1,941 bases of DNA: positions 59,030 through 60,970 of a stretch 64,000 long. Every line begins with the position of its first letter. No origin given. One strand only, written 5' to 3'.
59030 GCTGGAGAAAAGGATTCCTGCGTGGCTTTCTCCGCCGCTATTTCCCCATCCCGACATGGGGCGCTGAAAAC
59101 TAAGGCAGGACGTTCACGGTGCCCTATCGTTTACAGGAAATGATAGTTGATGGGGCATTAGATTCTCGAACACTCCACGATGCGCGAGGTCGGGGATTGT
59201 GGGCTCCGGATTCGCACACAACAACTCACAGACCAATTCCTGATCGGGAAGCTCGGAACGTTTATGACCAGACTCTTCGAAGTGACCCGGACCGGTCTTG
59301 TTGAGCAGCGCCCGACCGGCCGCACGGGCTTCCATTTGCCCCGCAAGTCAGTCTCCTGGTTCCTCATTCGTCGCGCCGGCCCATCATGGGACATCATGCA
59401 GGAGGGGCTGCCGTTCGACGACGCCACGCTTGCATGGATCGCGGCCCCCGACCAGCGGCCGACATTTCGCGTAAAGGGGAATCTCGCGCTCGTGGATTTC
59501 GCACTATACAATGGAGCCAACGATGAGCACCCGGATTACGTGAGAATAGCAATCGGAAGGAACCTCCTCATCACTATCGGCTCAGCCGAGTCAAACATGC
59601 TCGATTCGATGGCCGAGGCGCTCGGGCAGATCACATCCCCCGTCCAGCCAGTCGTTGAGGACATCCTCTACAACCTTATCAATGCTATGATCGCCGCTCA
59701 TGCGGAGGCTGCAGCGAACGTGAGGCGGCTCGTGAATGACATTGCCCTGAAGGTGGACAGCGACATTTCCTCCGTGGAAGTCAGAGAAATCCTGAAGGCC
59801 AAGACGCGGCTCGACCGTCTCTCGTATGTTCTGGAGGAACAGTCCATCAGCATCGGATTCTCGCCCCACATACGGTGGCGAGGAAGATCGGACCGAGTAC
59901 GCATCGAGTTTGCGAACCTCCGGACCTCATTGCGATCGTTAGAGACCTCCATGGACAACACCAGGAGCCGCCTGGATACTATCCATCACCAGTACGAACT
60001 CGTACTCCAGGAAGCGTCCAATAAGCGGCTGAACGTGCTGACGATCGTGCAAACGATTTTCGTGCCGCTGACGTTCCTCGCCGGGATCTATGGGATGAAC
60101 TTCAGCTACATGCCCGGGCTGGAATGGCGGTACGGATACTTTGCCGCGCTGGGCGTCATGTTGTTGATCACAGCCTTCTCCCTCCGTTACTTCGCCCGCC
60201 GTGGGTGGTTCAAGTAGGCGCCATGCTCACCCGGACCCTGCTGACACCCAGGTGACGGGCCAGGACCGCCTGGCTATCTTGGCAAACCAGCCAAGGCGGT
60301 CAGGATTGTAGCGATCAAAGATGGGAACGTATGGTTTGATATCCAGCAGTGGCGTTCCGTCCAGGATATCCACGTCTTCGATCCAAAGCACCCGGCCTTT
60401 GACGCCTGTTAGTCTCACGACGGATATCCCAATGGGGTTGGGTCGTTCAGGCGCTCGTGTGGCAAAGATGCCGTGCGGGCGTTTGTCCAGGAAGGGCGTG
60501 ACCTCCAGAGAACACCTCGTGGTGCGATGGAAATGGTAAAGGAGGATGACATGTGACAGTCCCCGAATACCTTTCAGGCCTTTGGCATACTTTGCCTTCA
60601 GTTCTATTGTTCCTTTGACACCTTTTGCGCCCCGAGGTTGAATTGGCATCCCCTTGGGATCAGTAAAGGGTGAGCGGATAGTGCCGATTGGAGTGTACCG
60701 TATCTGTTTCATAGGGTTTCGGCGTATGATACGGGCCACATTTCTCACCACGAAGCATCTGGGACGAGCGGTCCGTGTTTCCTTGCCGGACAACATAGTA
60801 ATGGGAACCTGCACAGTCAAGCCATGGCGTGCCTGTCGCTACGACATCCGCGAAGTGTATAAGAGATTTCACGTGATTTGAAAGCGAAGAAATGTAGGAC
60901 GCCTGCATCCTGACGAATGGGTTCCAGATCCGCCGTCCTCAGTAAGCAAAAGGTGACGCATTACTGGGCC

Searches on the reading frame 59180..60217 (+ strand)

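Call 53: search_protein_families(library=pfam, proteins=[window:59180-60217:+], max_evalue=0.01)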
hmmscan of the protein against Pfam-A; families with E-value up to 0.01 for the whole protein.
window:59180-60217:+ (345 aa): 1 family
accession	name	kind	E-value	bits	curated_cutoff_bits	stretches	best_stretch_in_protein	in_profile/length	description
PF01544.23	CorA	-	3.7e-43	148.4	27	1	76-340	23-292/292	CorA-like Mg2+ transporter protein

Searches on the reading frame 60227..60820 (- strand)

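Call 53: search_protein_families(library=pfam, proteins=[window:60227-60820:-], max_evalue=0.01)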
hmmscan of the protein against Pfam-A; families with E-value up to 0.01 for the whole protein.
window:60227-60820:- (197 aa): 1 family
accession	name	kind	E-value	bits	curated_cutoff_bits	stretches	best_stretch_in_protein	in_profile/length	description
PF01980.22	TrmO_N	-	2.2e-40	137.9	26.8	1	57-169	1-116/116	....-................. O N-terminal domain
